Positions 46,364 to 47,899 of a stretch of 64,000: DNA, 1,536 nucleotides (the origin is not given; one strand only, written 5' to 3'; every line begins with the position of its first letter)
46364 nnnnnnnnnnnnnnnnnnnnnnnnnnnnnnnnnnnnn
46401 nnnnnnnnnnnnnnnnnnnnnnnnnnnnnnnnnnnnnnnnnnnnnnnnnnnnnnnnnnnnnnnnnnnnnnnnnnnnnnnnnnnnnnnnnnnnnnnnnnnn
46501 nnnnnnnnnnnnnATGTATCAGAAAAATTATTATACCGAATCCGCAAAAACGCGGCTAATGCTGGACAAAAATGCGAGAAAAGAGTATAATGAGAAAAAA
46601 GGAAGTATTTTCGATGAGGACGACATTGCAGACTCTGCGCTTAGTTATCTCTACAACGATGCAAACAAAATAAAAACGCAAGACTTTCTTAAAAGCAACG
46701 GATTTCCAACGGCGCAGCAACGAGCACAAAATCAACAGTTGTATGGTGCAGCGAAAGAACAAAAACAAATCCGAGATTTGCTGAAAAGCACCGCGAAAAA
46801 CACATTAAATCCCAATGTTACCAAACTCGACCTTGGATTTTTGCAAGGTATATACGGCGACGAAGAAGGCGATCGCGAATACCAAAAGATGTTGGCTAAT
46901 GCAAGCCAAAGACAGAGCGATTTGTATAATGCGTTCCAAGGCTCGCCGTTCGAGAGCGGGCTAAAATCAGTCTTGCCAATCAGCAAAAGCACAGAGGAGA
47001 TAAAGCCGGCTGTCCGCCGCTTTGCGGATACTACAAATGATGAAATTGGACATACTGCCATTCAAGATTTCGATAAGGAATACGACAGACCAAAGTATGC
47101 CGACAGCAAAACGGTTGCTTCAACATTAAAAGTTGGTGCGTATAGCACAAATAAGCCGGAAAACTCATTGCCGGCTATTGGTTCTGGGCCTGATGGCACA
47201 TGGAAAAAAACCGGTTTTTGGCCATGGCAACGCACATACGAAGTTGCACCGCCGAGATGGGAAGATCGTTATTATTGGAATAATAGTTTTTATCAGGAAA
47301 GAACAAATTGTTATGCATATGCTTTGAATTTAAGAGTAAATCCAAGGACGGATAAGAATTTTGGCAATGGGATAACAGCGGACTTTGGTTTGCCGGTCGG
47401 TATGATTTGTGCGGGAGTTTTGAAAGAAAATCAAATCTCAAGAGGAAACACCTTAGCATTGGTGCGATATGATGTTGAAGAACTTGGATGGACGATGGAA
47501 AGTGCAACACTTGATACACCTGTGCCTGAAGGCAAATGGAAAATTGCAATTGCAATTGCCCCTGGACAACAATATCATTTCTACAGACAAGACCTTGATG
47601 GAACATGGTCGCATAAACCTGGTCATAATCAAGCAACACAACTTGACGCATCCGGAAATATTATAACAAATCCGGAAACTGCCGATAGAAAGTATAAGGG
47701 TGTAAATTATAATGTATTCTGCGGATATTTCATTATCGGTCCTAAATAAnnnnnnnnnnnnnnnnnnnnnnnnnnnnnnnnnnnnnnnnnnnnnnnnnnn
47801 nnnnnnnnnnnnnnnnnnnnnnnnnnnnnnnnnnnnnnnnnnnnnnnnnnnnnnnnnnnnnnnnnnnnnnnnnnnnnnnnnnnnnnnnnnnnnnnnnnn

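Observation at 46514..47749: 411-aa protein: unknown 270-aa N-terminal region fused to an NlpC/P60-like Cys...His-x11-His domain, with no export signal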

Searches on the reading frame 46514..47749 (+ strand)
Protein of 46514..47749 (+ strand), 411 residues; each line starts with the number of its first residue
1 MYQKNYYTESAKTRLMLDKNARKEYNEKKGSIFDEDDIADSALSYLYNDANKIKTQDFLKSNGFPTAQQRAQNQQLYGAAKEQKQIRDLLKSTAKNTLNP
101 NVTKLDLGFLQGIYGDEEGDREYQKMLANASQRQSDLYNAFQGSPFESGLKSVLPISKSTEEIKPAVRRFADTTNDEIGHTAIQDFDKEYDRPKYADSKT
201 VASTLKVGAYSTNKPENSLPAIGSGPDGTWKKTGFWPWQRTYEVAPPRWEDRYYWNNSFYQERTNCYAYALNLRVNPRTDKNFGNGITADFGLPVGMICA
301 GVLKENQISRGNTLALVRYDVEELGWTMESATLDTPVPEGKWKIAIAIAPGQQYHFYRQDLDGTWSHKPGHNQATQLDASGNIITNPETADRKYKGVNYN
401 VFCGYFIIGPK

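Call 3: search_protein_families(library=pfam, proteins=[window:46514-47749:+], max_evalue=1)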
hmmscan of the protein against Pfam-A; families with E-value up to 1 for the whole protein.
window:46514-47749:+ (411 aa): 2 families
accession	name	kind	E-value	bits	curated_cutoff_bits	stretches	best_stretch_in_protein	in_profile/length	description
PF11566.13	PI31_Prot_N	-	0.037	14.1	21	1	52-105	99-151/154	PI31 proteasome regulator N-terminal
PF08793.15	2C_adapt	-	0.22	12.2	22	1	266-282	2-18/35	2-cysteine adaptor domain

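Call 4: search_solved_structures(query=window:46514-47749:+, max_evalue=10, show_alignments=2)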
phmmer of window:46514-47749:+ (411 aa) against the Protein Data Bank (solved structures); distinct sequences matched with E-value up to 10: 1.
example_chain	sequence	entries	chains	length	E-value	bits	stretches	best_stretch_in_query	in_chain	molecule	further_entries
1s04_A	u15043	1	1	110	0.9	11.9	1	136-184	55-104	hypothetical protein PF0455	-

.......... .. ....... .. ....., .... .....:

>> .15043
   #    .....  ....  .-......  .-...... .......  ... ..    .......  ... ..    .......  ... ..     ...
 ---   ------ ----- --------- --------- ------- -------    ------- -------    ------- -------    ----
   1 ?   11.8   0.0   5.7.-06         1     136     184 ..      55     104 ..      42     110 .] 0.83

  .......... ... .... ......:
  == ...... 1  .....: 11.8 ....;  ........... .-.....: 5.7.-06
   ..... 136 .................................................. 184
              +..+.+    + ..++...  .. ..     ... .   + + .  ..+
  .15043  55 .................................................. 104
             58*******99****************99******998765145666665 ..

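Call 5: find_homologous_proteins(query=window:46514-47749:+, max_evalue=0.001)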
Query window:46514-47749:+ (411 aa): 122 proteins with E <= 0.001 among 2646 candidates; the best 120 are listed.
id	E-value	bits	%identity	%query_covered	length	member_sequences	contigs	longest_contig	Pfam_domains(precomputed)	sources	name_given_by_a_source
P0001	1.5e-282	955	100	100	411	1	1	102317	-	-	-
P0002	1.1e-25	109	32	67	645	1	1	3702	PF26182.1,PF25354.2,PF14200.13,PF22359.3,PF02368.25,PF26918.1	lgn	-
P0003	1.4e-25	109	40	41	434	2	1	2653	PF02368.25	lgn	-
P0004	4.7e-25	107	42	40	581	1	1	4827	-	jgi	-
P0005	1.8e-22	98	34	50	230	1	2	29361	-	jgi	jgi:hypothetical protein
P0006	3.6e-22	97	39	38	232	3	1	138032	-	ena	-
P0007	6.7e-22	96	40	39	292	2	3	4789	PF05488.19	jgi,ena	jgi:uncharacterized Zn-binding protein involved in type VI secretion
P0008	1.7e-21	95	35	40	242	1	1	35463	-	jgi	jgi:hypothetical protein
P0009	1.6e-19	89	31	65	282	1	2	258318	-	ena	-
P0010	2.7e-19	88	36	38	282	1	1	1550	-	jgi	jgi:hypothetical protein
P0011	1.0e-18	86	37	38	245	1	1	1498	-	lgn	-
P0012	2.6e-18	85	36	38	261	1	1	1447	-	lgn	-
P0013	4.5e-18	84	36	37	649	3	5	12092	-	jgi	jgi:hypothetical protein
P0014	4.6e-18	84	41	41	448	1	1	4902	PF05593.20,PF25023.2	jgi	jgi:RHS repeat-associated protein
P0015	4.7e-18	84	38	38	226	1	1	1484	-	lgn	-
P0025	7.4e-17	80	38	38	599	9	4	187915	PF05593.20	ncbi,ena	-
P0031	1.2e-15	76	38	33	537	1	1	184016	PF05593.20,PF25023.2,PF03527.21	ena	-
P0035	1.9e-15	75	31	51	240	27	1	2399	-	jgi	-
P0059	8.5e-13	66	33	38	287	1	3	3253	-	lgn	-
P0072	7.4e-12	63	31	39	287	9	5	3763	-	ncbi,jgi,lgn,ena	jgi:hypothetical protein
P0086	6.6e-11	60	28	37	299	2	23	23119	-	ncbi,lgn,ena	-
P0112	1.8e-8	52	28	39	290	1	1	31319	-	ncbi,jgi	-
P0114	2.4e-8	52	33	38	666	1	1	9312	PF05954.18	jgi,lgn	jgi:hypothetical protein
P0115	3.7e-8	51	32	35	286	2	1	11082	-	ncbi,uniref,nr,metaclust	ncbi:hypothetical protein PN36_29080 [Candidatus Thiomargarita nelsonii]|uniref:Uncharacterized prot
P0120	3.3e-5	41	28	36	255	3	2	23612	-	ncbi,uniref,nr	ncbi:unnamed protein product [Rotaria magnacalcarata]|uniref:Uncharacterized protein n=1 Tax=Rotaria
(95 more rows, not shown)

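Call 6: search_protein_families(library=ncbifam, proteins=[window:46514-47749:+], max_evalue=1)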
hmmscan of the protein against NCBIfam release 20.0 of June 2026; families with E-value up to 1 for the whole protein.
window:46514-47749:+ (411 aa): 0 families

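Call 7: search_protein_families(library=padloc, proteins=[window:46514-47749:+], max_evalue=1)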
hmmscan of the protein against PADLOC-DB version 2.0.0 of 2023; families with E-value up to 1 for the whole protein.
window:46514-47749:+ (411 aa): 0 families

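Call 14: find_encoding_contigs(protein=window:46514-47749:+, flank=10000, max_places=3)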
Protein window:46514-47749:+ (411 aa): no gene with exactly this product is on record in the collection.

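Call 15: find_encoding_contigs(protein=P0001, flank=10000, max_places=3)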
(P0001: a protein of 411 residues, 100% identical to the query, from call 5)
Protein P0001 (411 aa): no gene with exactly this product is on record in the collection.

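Call 17: find_encoding_contigs(protein=P0009, flank=8000, max_places=2)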
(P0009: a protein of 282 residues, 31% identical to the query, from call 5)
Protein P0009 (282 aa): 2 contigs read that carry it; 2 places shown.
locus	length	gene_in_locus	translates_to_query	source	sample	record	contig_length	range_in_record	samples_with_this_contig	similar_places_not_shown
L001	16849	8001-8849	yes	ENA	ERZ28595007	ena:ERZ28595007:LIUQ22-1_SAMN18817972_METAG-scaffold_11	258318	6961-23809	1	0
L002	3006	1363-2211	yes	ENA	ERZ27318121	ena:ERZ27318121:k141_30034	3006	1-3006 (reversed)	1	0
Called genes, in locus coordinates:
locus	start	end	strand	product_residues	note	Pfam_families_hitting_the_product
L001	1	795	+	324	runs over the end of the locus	PF13563:2_5_RNA_ligase2, PF00293:NUDIX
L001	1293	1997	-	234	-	PF18998:Flg_new_2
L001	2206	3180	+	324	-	-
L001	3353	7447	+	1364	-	PF25023:TEN_YD-shell (weak), PF05593:RHS_repeat (weak), PF25023:TEN_YD-shell, PF12671:Amidase_6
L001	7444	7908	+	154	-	-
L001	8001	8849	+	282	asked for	-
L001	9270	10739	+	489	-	-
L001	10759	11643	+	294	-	-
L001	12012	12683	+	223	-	PF19808:DUF6291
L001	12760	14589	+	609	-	-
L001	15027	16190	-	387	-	PF01098:FTSW_RODA_SPOVE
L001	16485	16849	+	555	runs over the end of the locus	PF01268:FTHFS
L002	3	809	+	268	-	?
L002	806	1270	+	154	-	-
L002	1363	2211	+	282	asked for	-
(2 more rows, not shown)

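Call 18: find_encoding_contigs(protein=P0006, flank=8000, max_places=2)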
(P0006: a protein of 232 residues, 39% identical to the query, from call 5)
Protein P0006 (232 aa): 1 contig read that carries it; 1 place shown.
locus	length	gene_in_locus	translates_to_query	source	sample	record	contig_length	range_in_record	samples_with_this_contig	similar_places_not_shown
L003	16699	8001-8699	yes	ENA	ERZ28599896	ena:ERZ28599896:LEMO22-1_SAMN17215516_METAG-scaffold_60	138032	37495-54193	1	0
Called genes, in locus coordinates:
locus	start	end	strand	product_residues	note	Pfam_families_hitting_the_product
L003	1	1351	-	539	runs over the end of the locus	PF00072:Response_reg, PF12833:HTH_18, PF00165:HTH_AraC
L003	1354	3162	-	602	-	PF02743:dCache_1 (weak), PF00672:HAMP, PF06580:His_kinase, PF02518:HATPase_c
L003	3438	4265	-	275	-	PF00528:BPD_transp_1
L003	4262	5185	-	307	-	PF00528:BPD_transp_1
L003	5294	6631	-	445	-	PF01547:SBP_bac_1, PF13416:SBP_bac_8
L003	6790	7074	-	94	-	PF00381:PTS-HPr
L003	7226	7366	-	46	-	PF00072:Response_reg (weak)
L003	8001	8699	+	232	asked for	-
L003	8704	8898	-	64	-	-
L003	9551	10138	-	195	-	PF01965:DJ-1_PfpI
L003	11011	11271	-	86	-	PF21699:TM1266-like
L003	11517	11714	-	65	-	-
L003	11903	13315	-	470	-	PF01656:CbiA, PF13500:AAA_26 (weak), PF07685:GATase_3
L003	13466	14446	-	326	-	PF02653:BPD_transp_2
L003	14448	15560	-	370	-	PF02653:BPD_transp_2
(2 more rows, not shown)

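Call 26: search_protein_families(library=pfam, proteins=[P0072, P0086, P0115, P0035, P0005, P0120, P0059, P0025, P0112, P0009], max_evalue=1)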
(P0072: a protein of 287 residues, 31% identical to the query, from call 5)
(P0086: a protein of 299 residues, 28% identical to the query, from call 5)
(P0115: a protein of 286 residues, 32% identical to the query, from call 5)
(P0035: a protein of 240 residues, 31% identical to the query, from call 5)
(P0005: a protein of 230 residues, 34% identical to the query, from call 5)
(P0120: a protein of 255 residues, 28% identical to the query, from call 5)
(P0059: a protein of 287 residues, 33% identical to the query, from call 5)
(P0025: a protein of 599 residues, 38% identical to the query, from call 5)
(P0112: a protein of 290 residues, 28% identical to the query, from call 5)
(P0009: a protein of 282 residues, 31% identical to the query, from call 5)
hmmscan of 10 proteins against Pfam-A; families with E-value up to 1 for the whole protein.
P0072 (287 aa): 0 families

P0086 (299 aa): 0 families

P0115 (286 aa): 0 families

P0035 (240 aa): 2 families
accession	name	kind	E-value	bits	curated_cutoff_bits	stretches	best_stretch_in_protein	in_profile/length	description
PF11412.14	DsbD_N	-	0.13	12.7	25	1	120-176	10-66/119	Thiol:disulfide interchange protein DsbD, N-terminal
PF24738.1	DUF7689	-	0.37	12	22.6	0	124-162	57-96/118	Domain of unknown function (DUF7689)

P0005 (230 aa): 2 families
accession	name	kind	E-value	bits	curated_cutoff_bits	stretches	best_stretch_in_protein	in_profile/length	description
PF15580.11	Imm53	-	0.1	12.8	25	1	177-206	6-34/92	Immunity protein 53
PF08793.15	2C_adapt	-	0.38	11.5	22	0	82-96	2-16/35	2-cysteine adaptor domain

P0120 (255 aa): 0 families

P0059 (287 aa): 0 families

P0025 (599 aa): 2 families
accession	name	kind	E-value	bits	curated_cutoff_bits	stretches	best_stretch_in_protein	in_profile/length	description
PF05593.20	RHS_repeat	-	3.4e-08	34.1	22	4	126-149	1-29/38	RHS Repeat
PF12566.14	DUF3748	-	0.12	12.8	27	0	229-260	66-97/123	Protein of unknown function (DUF3748)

P0112 (290 aa): 0 families

P0009 (282 aa): 0 families

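Call 29: find_encoding_contigs(protein=P0025, flank=8000, max_places=2)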
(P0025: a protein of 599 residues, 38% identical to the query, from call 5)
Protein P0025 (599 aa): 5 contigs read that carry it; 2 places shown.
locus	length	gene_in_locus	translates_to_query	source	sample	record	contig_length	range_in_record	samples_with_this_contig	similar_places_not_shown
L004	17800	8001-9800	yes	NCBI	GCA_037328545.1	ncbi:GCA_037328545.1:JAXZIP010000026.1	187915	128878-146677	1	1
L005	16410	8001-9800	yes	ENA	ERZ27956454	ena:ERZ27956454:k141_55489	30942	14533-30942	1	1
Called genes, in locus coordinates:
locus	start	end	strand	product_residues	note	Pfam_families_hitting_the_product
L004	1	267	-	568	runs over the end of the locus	PF16697:Yop-YscD_cpl, PF00498:FHA, PF01098:FTSW_RODA_SPOVE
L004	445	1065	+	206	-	PF01712:dNK (weak), PF02223:Thymidylate_kin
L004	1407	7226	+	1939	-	PF25023:TEN_YD-shell (weak), PF05593:RHS_repeat (weak), PF25023:TEN_YD-shell, PF05593:RHS_repeat (weak), PF25023:TEN_YD-shell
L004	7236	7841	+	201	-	-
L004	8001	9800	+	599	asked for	PF05593:RHS_repeat (faint)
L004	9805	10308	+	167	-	-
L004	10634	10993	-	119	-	-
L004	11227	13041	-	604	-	PF08439:Peptidase_M3_N, PF01432:Peptidase_M3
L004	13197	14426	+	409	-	PF13660:DUF4147, PF05161:MOFRL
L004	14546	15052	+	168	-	PF07155:ECF-ribofla_trS, PF12822:ECF_trnsprt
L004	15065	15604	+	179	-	PF04260:DUF436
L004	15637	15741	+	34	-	-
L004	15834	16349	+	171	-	PF01797:Y1_Tnp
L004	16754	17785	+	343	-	PF01032:FecCD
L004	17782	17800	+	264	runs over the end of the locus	PF00005:ABC_tran, PF02463:SMC_N (faint), PF13304:AAA_21 (weak)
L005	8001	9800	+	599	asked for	PF05593:RHS_repeat (faint)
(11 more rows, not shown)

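Call 31: find_encoding_contigs(protein=P0007, flank=4000, max_places=3)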
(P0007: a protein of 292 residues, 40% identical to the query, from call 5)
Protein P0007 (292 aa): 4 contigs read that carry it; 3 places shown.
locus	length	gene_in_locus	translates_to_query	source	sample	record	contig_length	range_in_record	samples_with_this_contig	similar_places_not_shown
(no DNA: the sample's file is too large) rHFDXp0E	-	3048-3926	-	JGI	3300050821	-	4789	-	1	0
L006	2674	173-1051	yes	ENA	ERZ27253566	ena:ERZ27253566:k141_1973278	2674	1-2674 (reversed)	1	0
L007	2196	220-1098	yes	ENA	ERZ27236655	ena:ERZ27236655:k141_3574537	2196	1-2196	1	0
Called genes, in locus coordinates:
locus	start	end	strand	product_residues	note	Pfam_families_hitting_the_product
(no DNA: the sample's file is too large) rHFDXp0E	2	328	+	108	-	PF10431:ClpB_D2-small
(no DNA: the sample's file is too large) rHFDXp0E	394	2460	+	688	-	PF05954:Phage_GPD, PF04717:Phage_base_V, PF22178:Gp5_trimer_C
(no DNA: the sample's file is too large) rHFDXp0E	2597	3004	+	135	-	-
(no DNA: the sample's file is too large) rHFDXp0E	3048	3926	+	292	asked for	PF05488:PAAR_motif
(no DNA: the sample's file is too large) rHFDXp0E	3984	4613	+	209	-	-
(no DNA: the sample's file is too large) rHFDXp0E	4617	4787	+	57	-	?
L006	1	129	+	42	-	?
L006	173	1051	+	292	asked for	PF05488:PAAR_motif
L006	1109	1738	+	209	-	-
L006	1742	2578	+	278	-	PF03692:CxxCxxCC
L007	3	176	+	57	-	?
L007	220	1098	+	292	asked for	PF05488:PAAR_motif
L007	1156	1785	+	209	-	-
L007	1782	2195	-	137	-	?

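Call 32: find_encoding_contigs(protein=P0031, flank=6000, max_places=2)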
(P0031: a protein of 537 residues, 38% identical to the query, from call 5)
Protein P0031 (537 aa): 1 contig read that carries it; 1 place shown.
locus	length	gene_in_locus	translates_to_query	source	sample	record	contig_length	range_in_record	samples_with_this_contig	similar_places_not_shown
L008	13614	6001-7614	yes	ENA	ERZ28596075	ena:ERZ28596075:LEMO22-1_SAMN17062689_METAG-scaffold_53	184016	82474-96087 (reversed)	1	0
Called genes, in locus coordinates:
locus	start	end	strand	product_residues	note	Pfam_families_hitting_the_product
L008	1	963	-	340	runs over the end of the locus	PF27663:Spore_coat_YutH, PF01636:APH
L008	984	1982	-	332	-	PF01636:APH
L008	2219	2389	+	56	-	-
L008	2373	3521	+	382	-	-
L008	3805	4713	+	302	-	-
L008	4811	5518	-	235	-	-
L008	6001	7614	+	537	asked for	PF25023:TEN_YD-shell, PF05593:RHS_repeat (faint), PF03527:RHS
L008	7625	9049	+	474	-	-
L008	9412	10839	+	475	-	-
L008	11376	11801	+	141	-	PF01243:PNPOx_N, PF16242:Pyrid_ox_like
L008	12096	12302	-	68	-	-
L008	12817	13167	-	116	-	-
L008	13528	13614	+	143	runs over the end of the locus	PF02381:MraZ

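Call 33: find_encoding_contigs(protein=P0114, flank=5000, max_places=2)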
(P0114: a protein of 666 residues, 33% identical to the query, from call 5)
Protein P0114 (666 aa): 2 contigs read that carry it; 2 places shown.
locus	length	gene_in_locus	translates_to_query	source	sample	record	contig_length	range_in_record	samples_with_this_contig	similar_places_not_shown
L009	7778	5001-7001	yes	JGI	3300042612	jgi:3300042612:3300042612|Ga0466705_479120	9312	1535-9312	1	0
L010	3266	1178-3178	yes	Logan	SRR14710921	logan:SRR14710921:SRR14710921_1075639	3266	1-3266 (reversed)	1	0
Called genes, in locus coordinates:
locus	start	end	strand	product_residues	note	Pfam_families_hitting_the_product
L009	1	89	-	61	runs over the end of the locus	-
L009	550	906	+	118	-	PF14107:DUF4280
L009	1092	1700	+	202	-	-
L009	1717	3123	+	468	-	PF05954:Phage_GPD (weak)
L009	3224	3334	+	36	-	-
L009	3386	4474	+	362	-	PF13599:Pentapeptide_4 (weak), PF00805:Pentapeptide, PF13576:Pentapeptide_3 (weak)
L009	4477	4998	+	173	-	-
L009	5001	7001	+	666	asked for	PF05954:Phage_GPD (faint)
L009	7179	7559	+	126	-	-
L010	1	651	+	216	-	?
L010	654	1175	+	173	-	-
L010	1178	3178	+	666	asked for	PF05954:Phage_GPD (faint)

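Call 57: predict_structure(alignment_id=A3)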
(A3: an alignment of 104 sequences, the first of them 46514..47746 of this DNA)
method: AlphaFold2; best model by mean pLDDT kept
length: 411 residues; sequences in the alignment: 104
mean_pLDDT: 64.8   pTM: 0.50
mean pLDDT of the five models: 64.8, 64.2, 63.3, 63.3, 61.4
residues with pLDDT >= 90: 117; 70-90: 35; 50-70: 110; < 50: 149
segments of 3 or more residues with pLDDT < 50: 1-8, 36-38, 42-47, 49-51, 97-112, 140-225, 228-234, 253-255, 286-288
pLDDT, mean of each block of 10 residues (from residue 1): 42 57 64 49 46 56 68 61 62 48 40 57 66 56 40 38 33 33 35 39 35 39 45 49 54 58 91 90 64 87 93 97 97 95 98 96 93 93 98 95 98 87
secondary structure, 60 per line:
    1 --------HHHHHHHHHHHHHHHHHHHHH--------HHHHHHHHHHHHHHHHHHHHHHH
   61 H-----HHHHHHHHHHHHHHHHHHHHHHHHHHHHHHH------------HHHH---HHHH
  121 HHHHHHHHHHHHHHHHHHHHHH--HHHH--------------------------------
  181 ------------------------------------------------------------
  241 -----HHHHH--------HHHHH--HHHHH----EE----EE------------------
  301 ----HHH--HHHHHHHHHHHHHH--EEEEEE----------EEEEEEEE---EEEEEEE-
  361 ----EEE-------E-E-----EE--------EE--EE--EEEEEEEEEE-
elements in order: H9-29 H38-61 H67-97 H110-113 H117-142 H145-148 H246-250 H259-263 H266-270 H310-323 E326-331 E342-349 E353-359 E365-367 E401-410

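Call 63: search_protein_families(library=phrogs, proteins=[window:46514-47749:+], max_evalue=0.1)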
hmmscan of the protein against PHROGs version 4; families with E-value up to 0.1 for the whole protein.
window:46514-47749:+ (411 aa): 0 families
